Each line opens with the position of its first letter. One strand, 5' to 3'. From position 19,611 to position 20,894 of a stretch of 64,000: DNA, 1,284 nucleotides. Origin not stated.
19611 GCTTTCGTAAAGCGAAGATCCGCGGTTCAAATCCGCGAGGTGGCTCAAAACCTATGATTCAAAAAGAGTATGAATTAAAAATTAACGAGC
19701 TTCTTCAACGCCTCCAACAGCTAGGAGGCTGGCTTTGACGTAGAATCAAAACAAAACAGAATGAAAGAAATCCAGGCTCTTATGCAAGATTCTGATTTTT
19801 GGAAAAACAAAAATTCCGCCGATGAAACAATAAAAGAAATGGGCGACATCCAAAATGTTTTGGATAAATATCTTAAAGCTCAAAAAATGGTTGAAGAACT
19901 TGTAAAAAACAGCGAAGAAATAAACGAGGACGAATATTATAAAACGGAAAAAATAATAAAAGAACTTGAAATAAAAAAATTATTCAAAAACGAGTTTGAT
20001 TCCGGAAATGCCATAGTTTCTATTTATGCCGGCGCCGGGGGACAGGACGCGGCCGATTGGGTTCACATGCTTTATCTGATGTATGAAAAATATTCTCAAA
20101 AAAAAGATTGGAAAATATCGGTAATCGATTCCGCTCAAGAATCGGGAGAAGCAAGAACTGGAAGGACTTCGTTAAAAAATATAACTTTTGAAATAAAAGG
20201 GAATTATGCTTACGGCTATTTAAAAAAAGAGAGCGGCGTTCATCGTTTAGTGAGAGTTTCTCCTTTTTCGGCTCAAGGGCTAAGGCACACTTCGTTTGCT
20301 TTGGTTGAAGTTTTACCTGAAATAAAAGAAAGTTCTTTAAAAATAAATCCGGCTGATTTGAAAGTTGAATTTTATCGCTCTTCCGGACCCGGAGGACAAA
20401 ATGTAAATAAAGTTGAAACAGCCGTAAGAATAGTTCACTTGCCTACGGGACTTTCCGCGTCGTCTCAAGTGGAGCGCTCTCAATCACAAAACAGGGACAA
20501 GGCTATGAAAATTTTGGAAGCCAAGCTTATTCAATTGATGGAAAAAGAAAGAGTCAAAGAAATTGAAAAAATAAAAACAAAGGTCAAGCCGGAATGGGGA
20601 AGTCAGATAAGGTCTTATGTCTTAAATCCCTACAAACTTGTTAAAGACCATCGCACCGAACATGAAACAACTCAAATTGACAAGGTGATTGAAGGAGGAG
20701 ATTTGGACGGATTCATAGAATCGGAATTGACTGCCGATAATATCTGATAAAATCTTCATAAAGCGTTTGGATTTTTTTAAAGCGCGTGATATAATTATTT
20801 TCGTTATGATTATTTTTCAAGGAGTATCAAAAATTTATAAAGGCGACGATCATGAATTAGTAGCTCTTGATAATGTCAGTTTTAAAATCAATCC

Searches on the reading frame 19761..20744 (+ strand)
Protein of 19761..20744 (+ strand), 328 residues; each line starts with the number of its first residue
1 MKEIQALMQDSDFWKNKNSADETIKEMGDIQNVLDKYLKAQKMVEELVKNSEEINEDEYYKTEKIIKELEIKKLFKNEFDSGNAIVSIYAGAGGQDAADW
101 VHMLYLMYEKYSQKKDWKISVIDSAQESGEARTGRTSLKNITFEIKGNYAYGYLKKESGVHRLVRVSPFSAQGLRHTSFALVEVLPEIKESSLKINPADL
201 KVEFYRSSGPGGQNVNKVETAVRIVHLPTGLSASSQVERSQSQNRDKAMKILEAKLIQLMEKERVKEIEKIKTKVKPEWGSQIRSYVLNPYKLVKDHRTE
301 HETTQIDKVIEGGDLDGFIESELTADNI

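Call 40: search_protein_families(library=pfam, proteins=[window:19761-20744:+], max_evalue=0.001)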
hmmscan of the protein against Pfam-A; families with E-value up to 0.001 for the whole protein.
window:19761-20744:+ (328 aa): 2 families
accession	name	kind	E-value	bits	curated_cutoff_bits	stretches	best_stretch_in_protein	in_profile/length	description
PF03462.23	PCRF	-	6.9e-46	157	24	1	2-182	6-194/194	PCRF domain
PF00472.26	RF-1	-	1.6e-37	128.5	35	1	191-298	3-116/116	RF-1 domain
